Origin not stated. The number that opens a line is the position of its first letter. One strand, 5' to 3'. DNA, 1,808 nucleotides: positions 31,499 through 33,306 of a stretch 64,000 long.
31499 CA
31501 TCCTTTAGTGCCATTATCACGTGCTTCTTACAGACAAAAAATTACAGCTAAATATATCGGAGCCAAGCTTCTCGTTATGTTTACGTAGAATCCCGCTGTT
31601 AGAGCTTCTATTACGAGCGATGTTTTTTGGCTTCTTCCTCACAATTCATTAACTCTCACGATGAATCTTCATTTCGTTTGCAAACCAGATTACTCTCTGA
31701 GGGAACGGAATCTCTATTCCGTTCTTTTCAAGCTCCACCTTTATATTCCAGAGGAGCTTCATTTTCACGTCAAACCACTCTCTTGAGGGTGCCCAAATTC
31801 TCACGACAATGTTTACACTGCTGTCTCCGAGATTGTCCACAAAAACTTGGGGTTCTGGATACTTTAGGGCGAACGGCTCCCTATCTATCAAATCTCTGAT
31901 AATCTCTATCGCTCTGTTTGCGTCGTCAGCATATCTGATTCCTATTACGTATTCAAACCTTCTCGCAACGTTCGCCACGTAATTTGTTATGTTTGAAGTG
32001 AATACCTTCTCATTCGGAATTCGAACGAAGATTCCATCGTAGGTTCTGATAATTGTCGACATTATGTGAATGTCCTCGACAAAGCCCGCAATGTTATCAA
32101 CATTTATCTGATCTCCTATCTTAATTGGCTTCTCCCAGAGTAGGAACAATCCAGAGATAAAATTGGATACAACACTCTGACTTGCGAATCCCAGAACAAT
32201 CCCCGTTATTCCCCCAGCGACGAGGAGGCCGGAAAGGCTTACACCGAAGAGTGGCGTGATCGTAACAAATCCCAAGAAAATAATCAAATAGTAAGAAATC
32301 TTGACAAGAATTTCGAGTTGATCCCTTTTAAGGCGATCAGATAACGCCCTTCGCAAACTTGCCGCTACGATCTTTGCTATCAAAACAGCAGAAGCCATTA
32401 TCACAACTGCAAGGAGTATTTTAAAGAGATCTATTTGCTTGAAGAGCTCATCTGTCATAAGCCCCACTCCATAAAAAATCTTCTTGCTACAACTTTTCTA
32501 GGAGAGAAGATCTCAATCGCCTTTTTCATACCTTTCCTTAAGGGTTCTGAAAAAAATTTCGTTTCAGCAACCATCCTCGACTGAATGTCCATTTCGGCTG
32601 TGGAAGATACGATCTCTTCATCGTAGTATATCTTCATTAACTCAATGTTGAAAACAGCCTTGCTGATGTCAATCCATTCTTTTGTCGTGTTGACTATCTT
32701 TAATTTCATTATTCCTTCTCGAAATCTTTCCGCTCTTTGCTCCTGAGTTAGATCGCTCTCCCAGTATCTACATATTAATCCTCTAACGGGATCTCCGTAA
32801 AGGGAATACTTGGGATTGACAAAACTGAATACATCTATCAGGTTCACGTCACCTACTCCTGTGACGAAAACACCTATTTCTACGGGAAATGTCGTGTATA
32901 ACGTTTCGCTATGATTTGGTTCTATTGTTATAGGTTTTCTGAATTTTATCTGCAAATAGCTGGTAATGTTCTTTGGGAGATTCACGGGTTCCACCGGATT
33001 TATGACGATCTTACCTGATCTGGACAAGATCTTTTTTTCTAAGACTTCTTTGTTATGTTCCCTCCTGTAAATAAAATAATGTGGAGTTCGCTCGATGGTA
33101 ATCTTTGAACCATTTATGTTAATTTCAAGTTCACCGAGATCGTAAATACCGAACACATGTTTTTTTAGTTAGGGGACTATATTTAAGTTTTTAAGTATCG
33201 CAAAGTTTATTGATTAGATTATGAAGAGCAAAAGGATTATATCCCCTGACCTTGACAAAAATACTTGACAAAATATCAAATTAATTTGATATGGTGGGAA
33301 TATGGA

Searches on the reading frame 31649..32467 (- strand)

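Call 60: search_protein_families(library=ncbifam, proteins=[window:31649-32467:-], max_evalue=1e-8)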
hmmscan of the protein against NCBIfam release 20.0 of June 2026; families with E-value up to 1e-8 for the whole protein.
window:31649-32467:- (272 aa): 6 families
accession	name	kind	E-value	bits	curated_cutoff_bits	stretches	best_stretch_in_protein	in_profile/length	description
NF007662.0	PRK10334.1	subfamily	6.6e-41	140.4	321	1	16-263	30-278/286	small-conductance mechanosensitive channel MscS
NF047602.1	MscsSHelicob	equivalog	9.1e-35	120.4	400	1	15-257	11-253/260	small-conductance mechanosensitive channel MscS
NF008438.0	PRK11281.1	equivalog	4.4e-29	100.9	991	1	9-265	831-1091/1113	mechanosensitive channel MscK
NF047601.1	MscSThanab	equivalog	2.6e-24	86.1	500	1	12-262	22-276/280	small-conductance mechanosensitive channel MscS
NF008180.0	PRK10929.1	equivalog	4.9e-21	74.3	809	1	9-257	828-1080/1109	miniconductance mechanosensitive channel MscM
NF008542.0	PRK11465.1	equivalog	7.4e-12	44.3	596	1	26-194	484-650/741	mechanosensitive channel protein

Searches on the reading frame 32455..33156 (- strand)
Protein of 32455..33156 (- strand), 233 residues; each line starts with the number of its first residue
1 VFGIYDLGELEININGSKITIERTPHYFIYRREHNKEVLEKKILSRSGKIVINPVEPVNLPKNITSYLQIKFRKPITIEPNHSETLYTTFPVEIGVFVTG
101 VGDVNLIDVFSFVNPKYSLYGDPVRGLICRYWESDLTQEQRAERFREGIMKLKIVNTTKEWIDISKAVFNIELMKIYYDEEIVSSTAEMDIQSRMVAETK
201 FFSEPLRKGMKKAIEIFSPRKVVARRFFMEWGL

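Call 60: search_protein_families(library=ncbifam, proteins=[window:32455-33156:-], max_evalue=1e-8)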
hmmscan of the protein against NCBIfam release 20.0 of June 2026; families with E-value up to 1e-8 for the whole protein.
window:32455-33156:- (233 aa): 0 families

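Call 75: search_protein_families(library=pfam, proteins=[window:32455-33156:-], max_evalue=0.001)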
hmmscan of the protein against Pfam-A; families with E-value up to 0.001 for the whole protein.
window:32455-33156:- (233 aa): 1 family
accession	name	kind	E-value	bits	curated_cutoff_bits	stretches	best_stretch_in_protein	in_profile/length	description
PF04254.18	DUF432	-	1.6e-43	148.2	21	1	57-178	1-123/123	Protein of unknown function (DUF432)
